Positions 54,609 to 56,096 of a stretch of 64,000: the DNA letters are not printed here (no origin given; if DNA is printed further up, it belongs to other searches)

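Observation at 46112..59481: Eleven-gene NRPS-independent multi-ligase cluster with no recognisable scaffold, carrier or export gene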

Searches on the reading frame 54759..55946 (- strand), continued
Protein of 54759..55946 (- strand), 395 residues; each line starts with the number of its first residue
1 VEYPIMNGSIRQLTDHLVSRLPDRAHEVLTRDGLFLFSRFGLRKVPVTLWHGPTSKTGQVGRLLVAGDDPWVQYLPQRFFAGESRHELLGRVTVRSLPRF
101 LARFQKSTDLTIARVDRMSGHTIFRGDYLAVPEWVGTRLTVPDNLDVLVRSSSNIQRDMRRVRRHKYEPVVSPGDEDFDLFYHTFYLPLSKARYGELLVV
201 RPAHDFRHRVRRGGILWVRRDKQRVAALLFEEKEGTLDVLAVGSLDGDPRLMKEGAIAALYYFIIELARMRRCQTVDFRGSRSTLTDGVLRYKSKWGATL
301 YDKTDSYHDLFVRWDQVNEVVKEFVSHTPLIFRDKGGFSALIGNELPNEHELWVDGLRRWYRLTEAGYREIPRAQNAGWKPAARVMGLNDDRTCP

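Call 86: search_protein_families(library=ncbifam, proteins=[L004:724-2403:-, L064:2877-3371:+, L064:3371-3946:+, L064:4047-5126:+, L064:5126-5842:+, L064:5916-7340:+, L064:7741-8733:+, L064:1714-2310:-, L064:979-1467:-], max_evalue=0.0001)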
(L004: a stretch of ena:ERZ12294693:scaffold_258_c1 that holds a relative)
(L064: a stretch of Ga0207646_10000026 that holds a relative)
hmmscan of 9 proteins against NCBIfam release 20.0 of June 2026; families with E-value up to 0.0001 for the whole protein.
L004:724-2403:- (559 aa): 17 families
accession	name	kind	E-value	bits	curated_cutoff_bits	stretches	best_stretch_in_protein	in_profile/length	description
TIGR02320.1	PEP_mutase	equivalog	3.7e-81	272.3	319.55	1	7-276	1-280/284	phosphoenolpyruvate mutase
TIGR02321.1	Pphn_pyruv_hyd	equivalog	5.6e-80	268.5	374.4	1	1-289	1-289/290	phosphonopyruvate hydrolase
TIGR02317.1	prpB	equivalog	6.6e-59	199.4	354.4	1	4-287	2-281/285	methylisocitrate lyase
NF008455.0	PRK11320.1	equivalog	1.3e-47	162.4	353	1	3-284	7-285/295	methylisocitrate lyase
TIGR02319.1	CPEP_Pphonmut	equivalog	8.6e-42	143.3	420.05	1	2-249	3-247/294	carboxyvinyl-carboxyphosphonate phosphorylmutase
TIGR03992.1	Arch_glmU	subfamily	1.4e-16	60.4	292.1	1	297-413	2-125/393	bifunctional sugar-1-phosphate nucleotidylyltransferase/acetyltransferase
NF041313.1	UDPGP_AglF_Halo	equivalog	1e-13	51.3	400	1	297-417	2-131/234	UTP--glucose-1-phosphate uridylyltransferase AglF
TIGR01346.1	isocit_lyase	equivalog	8.8e-10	37.6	275.9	1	77-163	151-238/527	isocitrate lyase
NF011645.0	PRK15063.1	equivalog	1.6e-08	33.8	562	1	72-162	143-234/430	isocitrate lyase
NF041173.1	Sug_nt_acttase_Thmprot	equivalog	2.1e-07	30.2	600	1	297-414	2-125/405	bifunctional sugar-1-phosphate nucleotidylyltransferase/acetyltransferase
NF041135.1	IPPtranDIPPsyn_Thcocales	equivalog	3.5e-07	29.6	580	1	297-409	2-116/419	bifunctional L-myo-inositol-1-phosphate cytidylyltransferase/CDP-L-myo-inositol myo-inositolphosphotransferase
TIGR03310.1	matur_MocA_YgfJ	equivalog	3.1e-06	27.3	186.45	1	298-395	2-100/188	molybdenum cofactor cytidylyltransferase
NF045665.1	NTPtran_DVU1551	equivalog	4.4e-06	26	315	1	296-385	1-88/359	DVU_1551 family NTP transferase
TIGR01208.1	rmlA_long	equivalog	4.6e-06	25.7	320.25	0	298-355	2-60/353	glucose-1-phosphate thymidylyltransferase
NF005074.0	PRK06498.1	equivalog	9.1e-06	24.5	446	1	74-171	176-275/531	isocitrate lyase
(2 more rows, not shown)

L064:2877-3371:+ (165 aa): 2 families
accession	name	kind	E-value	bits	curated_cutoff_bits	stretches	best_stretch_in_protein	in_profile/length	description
TIGR03297.1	Ppyr-DeCO2ase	equivalog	2.5e-38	132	312.5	1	15-161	1-156/360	phosphonopyruvate decarboxylase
TIGR03845.1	sulfopyru_alph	equivalog_domain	3.9e-33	114.6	147.95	1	5-157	2-157/160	sulfopyruvate decarboxylase subunit alpha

L064:3371-3946:+ (192 aa): 26 families (the best 25 are shown)
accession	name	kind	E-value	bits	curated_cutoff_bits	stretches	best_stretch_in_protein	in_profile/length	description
TIGR03846.1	sulfopy_beta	equivalog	2.1e-58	197.2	221.5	1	11-191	1-181/182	sulfopyruvate decarboxylase subunit beta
TIGR03297.1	Ppyr-DeCO2ase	equivalog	3e-55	187.7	312.5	1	8-189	170-358/360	phosphonopyruvate decarboxylase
NF004813.0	PRK06163.1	equivalog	4e-38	131.1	240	1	13-191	18-196/202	hypothetical protein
NF006203.0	PRK08327.1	equivalog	1.7e-09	36.8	456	1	14-134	391-512/571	thiamine pyrophosphate-requiring protein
NF005114.0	PRK06546.1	equivalog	2.3e-09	36.3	893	1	49-188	405-545/578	pyruvate dehydrogenase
NF006122.0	PRK08266.1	subfamily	7e-09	34.7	571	1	32-169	380-527/543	hypothetical protein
TIGR04377.1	myo_inos_iolD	equivalog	3.3e-08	32.6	715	1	11-115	393-502/616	3D-(3,5/4)-trihydroxycyclohexane-1,2-dione acylhydrolase (decyclizing)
NF006052.0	PRK08199.1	subfamily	8.8e-08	30.9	539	1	51-112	414-474/559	thiamine pyrophosphate protein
NF006591.0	PRK09124.1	equivalog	1.4e-07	30.2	792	1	49-168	405-531/574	ubiquinone-dependent pyruvate dehydrogenase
NF006016.1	PRK08155.1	equivalog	1.7e-07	30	870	1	51-116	408-472/554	acetolactate synthase large subunit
NF041171.1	Oxoac_fdxbeta_Archa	equivalog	2.7e-07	30.2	423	1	54-120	57-125/296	2-oxoacid:ferredoxin oxidoreductase subunit beta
TIGR00118.1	acolac_lg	equivalog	5.4e-07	28.5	538.35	1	51-169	409-537/557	biosynthetic-type acetolactate synthase large subunit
TIGR02177.1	PorB_KorB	subfamily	5.6e-07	29.3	261.9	1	50-123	51-126/286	2-oxoacid:acceptor oxidoreductase, beta subunit, pyruvate/2-ketoisovalerate family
NF005039.0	PRK06456.1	equivalog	7.3e-07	28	868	1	51-111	420-479/572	acetolactate synthase large subunit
NF006524.0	PRK08978.1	equivalog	7.3e-07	27.8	738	1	51-168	400-526/548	acetolactate synthase 2 catalytic subunit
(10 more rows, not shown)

L064:4047-5126:+ (360 aa): 13 families
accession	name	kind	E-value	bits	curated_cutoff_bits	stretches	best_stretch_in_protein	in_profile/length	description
TIGR03301.1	PhnW-AepZ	equivalog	4.2e-104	348.7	360.8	1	2-354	1-352/355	2-aminoethylphosphonate aminotransferase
NF010006.0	PRK13479.1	equivalog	5.5e-78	262.6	296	1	2-351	7-355/369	2-aminoethylphosphonate--pyruvate transaminase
TIGR02326.1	transamin_PhnW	equivalog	1.4e-76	258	400.8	1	2-353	5-356/363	2-aminoethylphosphonate--pyruvate transaminase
NF046070.1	PyrdoxPyrvTramin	equivalog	1.2e-51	175.7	600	1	2-343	7-349/369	pyridoxamine--pyruvate transaminase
NF045640.1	AspGlyoxATaseBhcA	equivalog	1.3e-41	142.8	650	1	5-354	9-361/395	L-aspartate--glyoxylate aminotransferase BhcA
TIGR01364.1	serC_1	equivalog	1e-09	37.8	443.6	1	23-274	35-272/358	phosphoserine transaminase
TIGR04343.1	egtE_PLP_lyase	equivalog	6.8e-08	31.7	400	1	54-314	71-323/370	ergothioneine biosynthesis PLP-dependent enzyme EgtE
TIGR03402.1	FeS_nifS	equivalog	7.9e-08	31.5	530.75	1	54-208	59-214/379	cysteine desulfurase NifS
NF003764.0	PRK05355.1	equivalog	1.7e-07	30.5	253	1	23-267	38-263/357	3-phosphoserine/phosphohydroxythreonine transaminase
TIGR03235.1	DNA_S_dndA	equivalog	1.1e-06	28.2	480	1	109-317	120-315/353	cysteine desulfurase DndA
TIGR01366.1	serC_3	equivalog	1.3e-06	27.8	401.65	1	26-259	34-257/361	phosphoserine transaminase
TIGR01977.1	am_tr_V_EF2568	hypoth_equivalog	2.4e-06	26.8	377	1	110-206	120-214/376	cysteine desulfurase family protein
TIGR01979.1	sufS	subfamily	3.9e-05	22.7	475.1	1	129-214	159-243/403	SufS family cysteine desulfurase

L064:5126-5842:+ (239 aa): 25 families
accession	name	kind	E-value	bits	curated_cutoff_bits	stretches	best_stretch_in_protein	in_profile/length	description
TIGR03992.1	Arch_glmU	subfamily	9.3e-27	93.9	292.1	1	1-231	1-223/393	bifunctional sugar-1-phosphate nucleotidylyltransferase/acetyltransferase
NF041135.1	IPPtranDIPPsyn_Thcocales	equivalog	3.2e-22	79.1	580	1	1-235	1-217/419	bifunctional L-myo-inositol-1-phosphate cytidylyltransferase/CDP-L-myo-inositol myo-inositolphosphotransferase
NF041313.1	UDPGP_AglF_Halo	equivalog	4.2e-22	78.7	400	1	1-144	1-146/234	UTP--glucose-1-phosphate uridylyltransferase AglF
NF041173.1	Sug_nt_acttase_Thmprot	equivalog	4.6e-16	58.8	600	1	1-234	1-226/405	bifunctional sugar-1-phosphate nucleotidylyltransferase/acetyltransferase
TIGR01208.1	rmlA_long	equivalog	1.3e-13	50.6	320.25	1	2-237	1-236/353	glucose-1-phosphate thymidylyltransferase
NF045665.1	NTPtran_DVU1551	equivalog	2.1e-13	50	315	1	1-107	1-101/359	DVU_1551 family NTP transferase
NF038362.1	Sden_1164_fam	equivalog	5.4e-13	49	300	1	3-190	4-202/266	Sden_1164 family protein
NF045761.1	NAMPUrTaseMurU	equivalog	4.2e-11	43.1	250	1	1-112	1-113/226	N-acetylmuramate alpha-1-phosphate uridylyltransferase MurU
TIGR01173.1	glmU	equivalog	5.3e-11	42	366.85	1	1-148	1-146/452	bifunctional UDP-N-acetylglucosamine diphosphorylase/glucosamine-1-phosphate N-acetyltransferase GlmU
NF049965.1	GlMnHpPGnyltfHddC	equivalog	6.1e-11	42.4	300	1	1-113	1-112/221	D-glycero-D-manno-heptose 1-phosphate guanosyltransferase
NF010932.0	PRK14352.1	equivalog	3.8e-10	39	611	1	3-122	9-127/488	bifunctional UDP-N-acetylglucosamine diphosphorylase/glucosamine-1-phosphate N-acetyltransferase GlmU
NF010933.0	PRK14353.1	equivalog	6.8e-10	38.1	505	1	2-149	7-147/453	bifunctional UDP-N-acetylglucosamine diphosphorylase/glucosamine-1-phosphate N-acetyltransferase GlmU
TIGR02623.1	G1P_cyt_trans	equivalog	9.1e-10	38.4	300.25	1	1-65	1-65/255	glucose-1-phosphate cytidylyltransferase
NF010940.0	PRK14360.1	equivalog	2.6e-09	36.2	602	1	4-120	5-118/452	bifunctional UDP-N-acetylglucosamine diphosphorylase/glucosamine-1-phosphate N-acetyltransferase GlmU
NF045697.1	MurNAcPUrMurU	equivalog_domain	1.3e-08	34.5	370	1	4-70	1-67/229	N-acetylmuramate alpha-1-phosphate uridylyltransferase MurU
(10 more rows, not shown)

L064:5916-7340:+ (475 aa): 4 families
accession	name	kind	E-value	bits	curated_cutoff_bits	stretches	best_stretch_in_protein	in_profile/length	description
NF041135.1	IPPtranDIPPsyn_Thcocales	equivalog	2.7e-31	109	580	1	163-466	134-415/419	bifunctional L-myo-inositol-1-phosphate cytidylyltransferase/CDP-L-myo-inositol myo-inositolphosphotransferase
NF040950.1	archin_ph_syn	equivalog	1.8e-16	60.6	180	1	273-370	11-106/191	archaetidylinositol phosphate synthase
NF045883.1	PIPSynth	equivalog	1.6e-13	50.8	170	1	267-372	4-107/197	phosphatidylinositol phosphate synthase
NF052561.1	PIPSynBT1523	equivalog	9.3e-08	32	350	1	273-365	12-111/232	hypothetical protein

L064:7741-8733:+ (331 aa): 2 families
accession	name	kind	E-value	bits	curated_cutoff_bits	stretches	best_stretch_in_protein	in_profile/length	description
TIGR03476.1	HpnL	subfamily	1.7e-46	159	195.65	1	4-317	6-314/318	putative membrane protein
TIGR00374.1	TIGR00374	subfamily_domain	7e-20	71.7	43.2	1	8-303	2-295/323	flippase-like domain-containing protein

L064:1714-2310:- (198 aa): 0 families

L064:979-1467:- (162 aa): 1 family
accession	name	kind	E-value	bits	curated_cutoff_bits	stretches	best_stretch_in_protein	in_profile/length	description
TIGR02266.1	gmx_TIGR02266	paralog_domain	3e-05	24.1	68.7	1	70-142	18-95/96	TIGR02266 family protein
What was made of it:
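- Phosphonate enzyme calls (call 86): AepZ/PhnW model at 349 bits (cut-off 361); Ppyr-DeCO2ase halves at 132+188 bits; the CDP-alcohol phosphotransferase and nucleotidyltransferase resemble IPCT/DIPPS. The split TPP enzyme scores almost as well as a sulfopyruvate decarboxylase (call 86).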

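Call 93: search_solved_structures(query=A1, max_evalue=10, show_alignments=1)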
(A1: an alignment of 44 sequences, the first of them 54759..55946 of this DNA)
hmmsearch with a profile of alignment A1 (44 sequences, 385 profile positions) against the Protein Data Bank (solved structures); distinct sequences matched with E-value up to 10: 3.
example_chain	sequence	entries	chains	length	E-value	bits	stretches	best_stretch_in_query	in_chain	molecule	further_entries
6snr_A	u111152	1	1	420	0.027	16.4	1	256-307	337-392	Lipid II:glycine glycyltransferase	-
8eum_A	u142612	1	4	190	0.82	11.5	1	286-322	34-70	Protogloblin ApPgb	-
7ute_A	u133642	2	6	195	0.86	11.4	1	286-322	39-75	Protogloblin ApPgb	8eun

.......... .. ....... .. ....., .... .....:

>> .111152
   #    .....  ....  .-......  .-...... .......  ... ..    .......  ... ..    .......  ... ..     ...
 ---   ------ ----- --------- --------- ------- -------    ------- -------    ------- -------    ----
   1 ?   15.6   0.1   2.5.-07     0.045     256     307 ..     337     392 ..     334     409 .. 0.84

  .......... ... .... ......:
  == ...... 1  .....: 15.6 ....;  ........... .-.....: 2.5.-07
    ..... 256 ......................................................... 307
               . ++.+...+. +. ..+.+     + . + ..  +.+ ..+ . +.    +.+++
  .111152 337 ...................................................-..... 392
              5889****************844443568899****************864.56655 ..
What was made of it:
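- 54759..55946 (-): Fem-fold tandem-GNAT transferase 1 (intact). The YKxKWG motif aligns with FKKVWG of S. aureus FemX (call 93).
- Closest known: MprF. Same: The Fem motif [FY]K-x-K-[VW]G is conserved and aligns with S. aureus FemX (call 93).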
